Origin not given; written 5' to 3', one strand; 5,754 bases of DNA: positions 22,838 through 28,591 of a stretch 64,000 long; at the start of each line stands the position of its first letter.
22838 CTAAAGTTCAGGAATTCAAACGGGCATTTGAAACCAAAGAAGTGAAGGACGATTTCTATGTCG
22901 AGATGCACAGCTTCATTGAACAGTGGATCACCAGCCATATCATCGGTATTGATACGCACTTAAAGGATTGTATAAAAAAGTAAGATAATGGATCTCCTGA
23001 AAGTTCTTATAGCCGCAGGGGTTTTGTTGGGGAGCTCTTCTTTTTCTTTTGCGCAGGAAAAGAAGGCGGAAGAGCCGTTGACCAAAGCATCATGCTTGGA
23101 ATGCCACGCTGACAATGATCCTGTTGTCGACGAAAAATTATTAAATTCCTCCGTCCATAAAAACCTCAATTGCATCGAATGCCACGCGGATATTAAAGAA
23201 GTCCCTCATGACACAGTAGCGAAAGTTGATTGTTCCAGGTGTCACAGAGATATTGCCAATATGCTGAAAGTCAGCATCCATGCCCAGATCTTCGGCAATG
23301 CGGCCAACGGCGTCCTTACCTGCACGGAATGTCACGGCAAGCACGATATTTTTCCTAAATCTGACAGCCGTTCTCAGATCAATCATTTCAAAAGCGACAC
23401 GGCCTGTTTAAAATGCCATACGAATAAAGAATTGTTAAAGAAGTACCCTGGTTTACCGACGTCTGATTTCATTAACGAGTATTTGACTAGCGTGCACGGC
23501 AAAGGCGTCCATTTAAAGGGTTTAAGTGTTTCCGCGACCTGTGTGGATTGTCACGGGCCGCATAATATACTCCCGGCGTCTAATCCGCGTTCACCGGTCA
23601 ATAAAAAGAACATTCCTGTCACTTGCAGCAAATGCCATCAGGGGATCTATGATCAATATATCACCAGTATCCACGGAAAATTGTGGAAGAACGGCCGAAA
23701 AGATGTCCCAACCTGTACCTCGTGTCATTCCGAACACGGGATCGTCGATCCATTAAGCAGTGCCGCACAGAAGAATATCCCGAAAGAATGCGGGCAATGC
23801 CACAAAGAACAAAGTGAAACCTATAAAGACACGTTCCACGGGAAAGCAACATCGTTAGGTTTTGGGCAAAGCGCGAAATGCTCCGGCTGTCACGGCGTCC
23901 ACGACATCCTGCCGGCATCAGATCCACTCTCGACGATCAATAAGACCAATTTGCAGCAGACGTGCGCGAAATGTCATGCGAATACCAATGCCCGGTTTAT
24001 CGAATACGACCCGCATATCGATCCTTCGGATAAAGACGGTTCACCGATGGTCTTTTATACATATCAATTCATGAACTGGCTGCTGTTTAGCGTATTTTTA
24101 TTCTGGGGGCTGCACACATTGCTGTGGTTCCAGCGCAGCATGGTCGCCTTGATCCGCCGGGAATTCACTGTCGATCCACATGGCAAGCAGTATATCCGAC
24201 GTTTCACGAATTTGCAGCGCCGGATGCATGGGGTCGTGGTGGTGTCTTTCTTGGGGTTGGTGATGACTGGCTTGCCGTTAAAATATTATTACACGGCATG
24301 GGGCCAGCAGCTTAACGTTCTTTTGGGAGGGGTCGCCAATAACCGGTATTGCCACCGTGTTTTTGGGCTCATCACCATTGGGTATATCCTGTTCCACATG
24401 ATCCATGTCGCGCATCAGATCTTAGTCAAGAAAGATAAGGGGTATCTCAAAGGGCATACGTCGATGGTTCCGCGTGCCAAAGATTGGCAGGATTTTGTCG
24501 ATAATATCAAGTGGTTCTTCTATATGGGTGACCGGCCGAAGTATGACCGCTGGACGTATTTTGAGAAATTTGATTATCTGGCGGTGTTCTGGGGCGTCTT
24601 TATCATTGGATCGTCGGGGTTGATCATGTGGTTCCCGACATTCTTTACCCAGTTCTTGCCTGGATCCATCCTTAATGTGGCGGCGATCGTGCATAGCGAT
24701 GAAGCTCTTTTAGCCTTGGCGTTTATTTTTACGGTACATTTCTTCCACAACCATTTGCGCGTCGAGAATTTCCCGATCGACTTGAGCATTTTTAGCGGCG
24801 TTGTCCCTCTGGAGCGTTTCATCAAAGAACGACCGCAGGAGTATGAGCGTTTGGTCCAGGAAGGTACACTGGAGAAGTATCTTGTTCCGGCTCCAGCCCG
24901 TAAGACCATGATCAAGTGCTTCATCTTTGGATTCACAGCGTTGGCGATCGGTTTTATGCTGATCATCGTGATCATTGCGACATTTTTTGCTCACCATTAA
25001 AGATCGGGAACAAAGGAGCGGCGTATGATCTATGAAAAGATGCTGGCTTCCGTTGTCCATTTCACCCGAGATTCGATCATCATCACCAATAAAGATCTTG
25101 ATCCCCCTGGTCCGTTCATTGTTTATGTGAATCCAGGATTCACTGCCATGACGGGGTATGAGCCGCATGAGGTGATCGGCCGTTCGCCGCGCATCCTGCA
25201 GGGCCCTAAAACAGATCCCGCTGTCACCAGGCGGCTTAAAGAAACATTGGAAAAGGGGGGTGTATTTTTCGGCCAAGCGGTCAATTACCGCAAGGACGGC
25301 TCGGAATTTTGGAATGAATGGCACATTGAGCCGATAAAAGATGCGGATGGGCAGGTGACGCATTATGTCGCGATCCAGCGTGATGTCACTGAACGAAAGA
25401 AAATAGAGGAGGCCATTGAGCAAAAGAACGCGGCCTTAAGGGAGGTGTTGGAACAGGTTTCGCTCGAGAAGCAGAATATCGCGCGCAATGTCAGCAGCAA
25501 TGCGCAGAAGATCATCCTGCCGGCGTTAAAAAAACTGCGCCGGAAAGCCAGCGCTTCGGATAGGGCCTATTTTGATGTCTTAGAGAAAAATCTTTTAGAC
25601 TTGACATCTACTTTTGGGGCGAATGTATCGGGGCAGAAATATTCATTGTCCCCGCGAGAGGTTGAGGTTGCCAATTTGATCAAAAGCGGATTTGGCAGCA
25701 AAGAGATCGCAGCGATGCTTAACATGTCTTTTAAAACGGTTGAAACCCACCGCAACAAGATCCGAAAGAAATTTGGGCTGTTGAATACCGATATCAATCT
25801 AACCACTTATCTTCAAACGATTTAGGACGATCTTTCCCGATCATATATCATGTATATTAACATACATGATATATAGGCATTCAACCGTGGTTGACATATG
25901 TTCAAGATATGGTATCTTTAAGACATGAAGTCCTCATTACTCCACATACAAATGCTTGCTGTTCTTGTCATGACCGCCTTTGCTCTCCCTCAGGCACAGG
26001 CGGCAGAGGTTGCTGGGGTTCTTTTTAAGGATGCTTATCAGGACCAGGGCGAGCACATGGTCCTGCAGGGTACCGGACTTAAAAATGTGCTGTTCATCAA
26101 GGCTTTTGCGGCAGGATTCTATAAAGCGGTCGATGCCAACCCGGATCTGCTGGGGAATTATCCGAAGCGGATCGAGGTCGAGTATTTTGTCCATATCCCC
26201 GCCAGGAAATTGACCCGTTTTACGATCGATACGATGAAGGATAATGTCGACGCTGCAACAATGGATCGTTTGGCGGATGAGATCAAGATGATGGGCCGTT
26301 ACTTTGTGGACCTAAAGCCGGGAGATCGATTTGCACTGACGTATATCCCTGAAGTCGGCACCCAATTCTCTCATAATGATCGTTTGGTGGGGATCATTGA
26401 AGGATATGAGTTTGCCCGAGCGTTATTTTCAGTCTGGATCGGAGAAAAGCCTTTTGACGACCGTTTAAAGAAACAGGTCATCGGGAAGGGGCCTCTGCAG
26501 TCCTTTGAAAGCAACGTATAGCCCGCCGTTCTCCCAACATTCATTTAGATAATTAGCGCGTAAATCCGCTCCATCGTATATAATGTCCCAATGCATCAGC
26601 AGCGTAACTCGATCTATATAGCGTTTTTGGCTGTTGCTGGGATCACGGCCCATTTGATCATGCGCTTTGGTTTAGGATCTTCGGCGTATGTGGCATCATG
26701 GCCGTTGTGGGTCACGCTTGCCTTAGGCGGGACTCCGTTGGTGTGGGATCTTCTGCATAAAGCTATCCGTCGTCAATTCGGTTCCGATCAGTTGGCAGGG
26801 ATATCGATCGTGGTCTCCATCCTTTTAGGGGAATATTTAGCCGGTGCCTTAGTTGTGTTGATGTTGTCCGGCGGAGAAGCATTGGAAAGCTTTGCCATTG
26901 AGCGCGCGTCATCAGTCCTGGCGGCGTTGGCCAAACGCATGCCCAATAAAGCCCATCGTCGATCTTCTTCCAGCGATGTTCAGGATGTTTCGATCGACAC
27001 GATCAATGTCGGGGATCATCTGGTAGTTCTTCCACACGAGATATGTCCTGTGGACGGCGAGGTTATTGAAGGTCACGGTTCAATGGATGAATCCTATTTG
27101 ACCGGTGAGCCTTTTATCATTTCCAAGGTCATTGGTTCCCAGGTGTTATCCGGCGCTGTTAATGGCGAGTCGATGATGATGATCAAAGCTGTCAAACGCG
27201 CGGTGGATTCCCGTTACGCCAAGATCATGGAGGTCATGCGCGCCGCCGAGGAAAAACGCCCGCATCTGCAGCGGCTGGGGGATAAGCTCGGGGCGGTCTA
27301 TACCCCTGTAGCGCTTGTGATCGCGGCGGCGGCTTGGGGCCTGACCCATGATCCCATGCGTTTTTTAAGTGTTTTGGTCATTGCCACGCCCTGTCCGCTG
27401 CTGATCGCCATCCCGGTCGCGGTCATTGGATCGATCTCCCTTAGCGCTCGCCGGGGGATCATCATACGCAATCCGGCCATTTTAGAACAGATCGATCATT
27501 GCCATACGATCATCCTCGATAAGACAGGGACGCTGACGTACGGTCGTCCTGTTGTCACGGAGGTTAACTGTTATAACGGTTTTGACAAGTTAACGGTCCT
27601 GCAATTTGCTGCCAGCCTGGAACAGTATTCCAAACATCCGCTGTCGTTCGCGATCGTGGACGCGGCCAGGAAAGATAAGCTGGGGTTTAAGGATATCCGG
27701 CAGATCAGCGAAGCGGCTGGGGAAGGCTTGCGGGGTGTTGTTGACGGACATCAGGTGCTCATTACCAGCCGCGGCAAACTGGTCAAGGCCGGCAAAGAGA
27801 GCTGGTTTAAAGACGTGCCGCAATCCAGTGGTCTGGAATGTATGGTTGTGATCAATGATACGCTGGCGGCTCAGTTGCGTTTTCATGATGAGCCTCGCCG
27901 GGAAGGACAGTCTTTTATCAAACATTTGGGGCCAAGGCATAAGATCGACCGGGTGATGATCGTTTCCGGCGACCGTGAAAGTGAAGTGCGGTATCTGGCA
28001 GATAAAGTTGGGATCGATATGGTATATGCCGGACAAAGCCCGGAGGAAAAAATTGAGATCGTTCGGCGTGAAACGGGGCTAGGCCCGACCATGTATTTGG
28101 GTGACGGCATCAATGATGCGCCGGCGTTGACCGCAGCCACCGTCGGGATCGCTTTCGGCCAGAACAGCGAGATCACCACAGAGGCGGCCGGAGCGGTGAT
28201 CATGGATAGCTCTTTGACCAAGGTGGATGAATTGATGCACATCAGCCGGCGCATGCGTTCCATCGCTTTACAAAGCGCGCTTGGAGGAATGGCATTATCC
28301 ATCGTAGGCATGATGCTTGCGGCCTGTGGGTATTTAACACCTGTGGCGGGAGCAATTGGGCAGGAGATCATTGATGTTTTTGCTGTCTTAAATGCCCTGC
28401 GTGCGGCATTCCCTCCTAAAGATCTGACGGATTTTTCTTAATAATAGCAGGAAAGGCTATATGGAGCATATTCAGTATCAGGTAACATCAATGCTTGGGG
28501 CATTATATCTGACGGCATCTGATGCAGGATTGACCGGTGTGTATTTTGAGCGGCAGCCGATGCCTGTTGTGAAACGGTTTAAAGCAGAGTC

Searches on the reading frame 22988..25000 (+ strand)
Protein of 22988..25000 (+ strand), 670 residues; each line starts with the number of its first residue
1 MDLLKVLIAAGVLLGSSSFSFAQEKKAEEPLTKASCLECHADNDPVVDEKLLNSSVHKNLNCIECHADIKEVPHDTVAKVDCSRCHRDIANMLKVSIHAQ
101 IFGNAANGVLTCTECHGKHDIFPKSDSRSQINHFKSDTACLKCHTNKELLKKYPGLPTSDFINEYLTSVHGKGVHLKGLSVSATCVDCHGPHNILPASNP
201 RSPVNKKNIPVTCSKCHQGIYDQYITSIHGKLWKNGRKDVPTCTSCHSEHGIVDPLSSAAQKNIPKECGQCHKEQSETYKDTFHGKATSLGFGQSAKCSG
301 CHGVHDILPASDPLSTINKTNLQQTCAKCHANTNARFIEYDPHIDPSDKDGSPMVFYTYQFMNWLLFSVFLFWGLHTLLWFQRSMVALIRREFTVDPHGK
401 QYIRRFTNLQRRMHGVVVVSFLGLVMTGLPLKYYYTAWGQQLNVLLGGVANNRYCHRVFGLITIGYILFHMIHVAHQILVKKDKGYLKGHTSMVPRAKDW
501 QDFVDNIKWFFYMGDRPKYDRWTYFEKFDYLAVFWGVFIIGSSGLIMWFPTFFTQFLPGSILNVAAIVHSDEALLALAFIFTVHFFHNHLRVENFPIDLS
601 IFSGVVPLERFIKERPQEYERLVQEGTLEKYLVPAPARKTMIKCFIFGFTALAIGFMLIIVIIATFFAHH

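Call 5: search_protein_families(library=pfam, proteins=[window:22988-25000:+], max_evalue=0.01)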
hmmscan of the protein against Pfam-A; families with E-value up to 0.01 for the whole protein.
window:22988-25000:+ (670 aa): 7 families
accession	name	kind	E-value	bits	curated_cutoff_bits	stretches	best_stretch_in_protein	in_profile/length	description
PF14522.11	Cytochrome_C7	-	8.4e-16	58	24.8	4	26-87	8-67/67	Cytochrome c7 and related cytochrome c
PF14537.11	Cytochrom_c3_2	-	4e-15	56.5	25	3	57-145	4-79/79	Cytochrome c3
PF09699.15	Paired_CXXCH_1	-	8.8e-15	54.6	20.6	2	242-276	8-40/41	Doubled CXXCH motif (Paired_CXXCH_1)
PF02085.21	Cytochrom_CIII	-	1.4e-09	38.7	22.9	2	33-86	46-101/101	Class III cytochrome C family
PF01292.26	Ni_hydr_CYTB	-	3.6e-08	33.8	30.1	2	405-581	1-156/179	Prokaryotic cytochrome b561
PF22678.1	Cytochrom_c_NrfB-like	-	7.5e-05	23.6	27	0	140-218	1-66/89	Cytochrome c-type protein NrfB-like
PF00684.25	DnaJ_CXXCXGXG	-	0.00056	20.6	32.7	0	109-151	15-55/65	DnaJ central domain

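Call 6: search_protein_families(library=ncbifam, proteins=[window:22988-25000:+], max_evalue=0.01)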
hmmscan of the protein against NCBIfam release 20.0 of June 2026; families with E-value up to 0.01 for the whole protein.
window:22988-25000:+ (670 aa): 11 families
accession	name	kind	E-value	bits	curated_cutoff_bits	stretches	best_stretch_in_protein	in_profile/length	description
TIGR03508.1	decahem_SO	subfamily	2.8e-22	79.4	192.2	2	163-337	15-181/258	DmsE family decaheme c-type cytochrome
TIGR03153.1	cytochr_NrfH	equivalog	4.8e-12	46.1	134.2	1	8-146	2-135/138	cytochrome c nitrite reductase small subunit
NF041028.1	decahem_GSU2203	exception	6.6e-12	45.3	325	3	76-254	33-188/317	GSU2203 family decaheme c-type cytochrome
NF008659.0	PRK11659.1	equivalog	1.7e-09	37.6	184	1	134-279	43-174/188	cytochrome c nitrite reductase pentaheme subunit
TIGR02161.1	napC_nirT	subfamily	1e-08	35.3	310.6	0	137-194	45-87/185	periplasmic nitrate (or nitrite) reductase c-type cytochrome, NapC/NirT family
TIGR03146.1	cyt_nit_nrfB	equivalog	1.1e-08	35.5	166.6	0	261-303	7-48/145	cytochrome c nitrite reductase pentaheme subunit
TIGR01583.1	formate-DH-gamm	equivalog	1.5e-08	34.9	115.85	1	403-590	2-171/204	formate dehydrogenase subunit gamma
NF007906.0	PRK10617.1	equivalog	5.2e-07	29.7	349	0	161-196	67-98/200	cytochrome c-type protein NapC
TIGR01905.1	paired_CXXCH_1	subfamily_domain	3e-05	23.8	25.2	0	242-275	8-39/41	doubled CXXCH domain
TIGR04257.1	nanowire_3heme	domain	0.00078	19.5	40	0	241-275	24-61/75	c(7)-type cytochrome triheme domain-containing protein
TIGR02125.1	CytB-hydogenase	equivalog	0.0022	17.5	121.5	1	405-549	2-140/212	Ni/Fe-hydrogenase, b-type cytochrome subunit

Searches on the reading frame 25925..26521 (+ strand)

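Call 5: search_protein_families(library=pfam, proteins=[window:25925-26521:+], max_evalue=0.01)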
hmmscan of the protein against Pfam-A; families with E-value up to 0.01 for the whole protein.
window:25925-26521:+ (198 aa): 1 family
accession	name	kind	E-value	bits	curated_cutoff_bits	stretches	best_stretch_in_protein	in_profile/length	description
PF16036.10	Chalcone_3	-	5.8e-31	108.2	27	1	26-187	1-165/165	Chalcone isomerase-like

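Call 6: search_protein_families(library=ncbifam, proteins=[window:25925-26521:+], max_evalue=0.01)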
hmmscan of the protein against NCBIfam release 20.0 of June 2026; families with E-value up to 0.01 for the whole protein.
window:25925-26521:+ (198 aa): 0 families

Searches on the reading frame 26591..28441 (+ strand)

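Call 51: search_protein_families(library=pfam, proteins=[window:26591-28441:+], max_evalue=1e-8)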
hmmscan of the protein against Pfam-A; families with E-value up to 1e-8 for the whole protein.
window:26591-28441:+ (616 aa): 2 families
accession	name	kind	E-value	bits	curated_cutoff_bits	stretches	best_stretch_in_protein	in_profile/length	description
PF00122.25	E1-E2_ATPase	-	1.2e-37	129.6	28.1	1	117-287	3-180/181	E1-E2 ATPase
PF00702.32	Hydrolase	-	6.4e-21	76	26.4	1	306-516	3-190/191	haloacid dehalogenase-like hydrolase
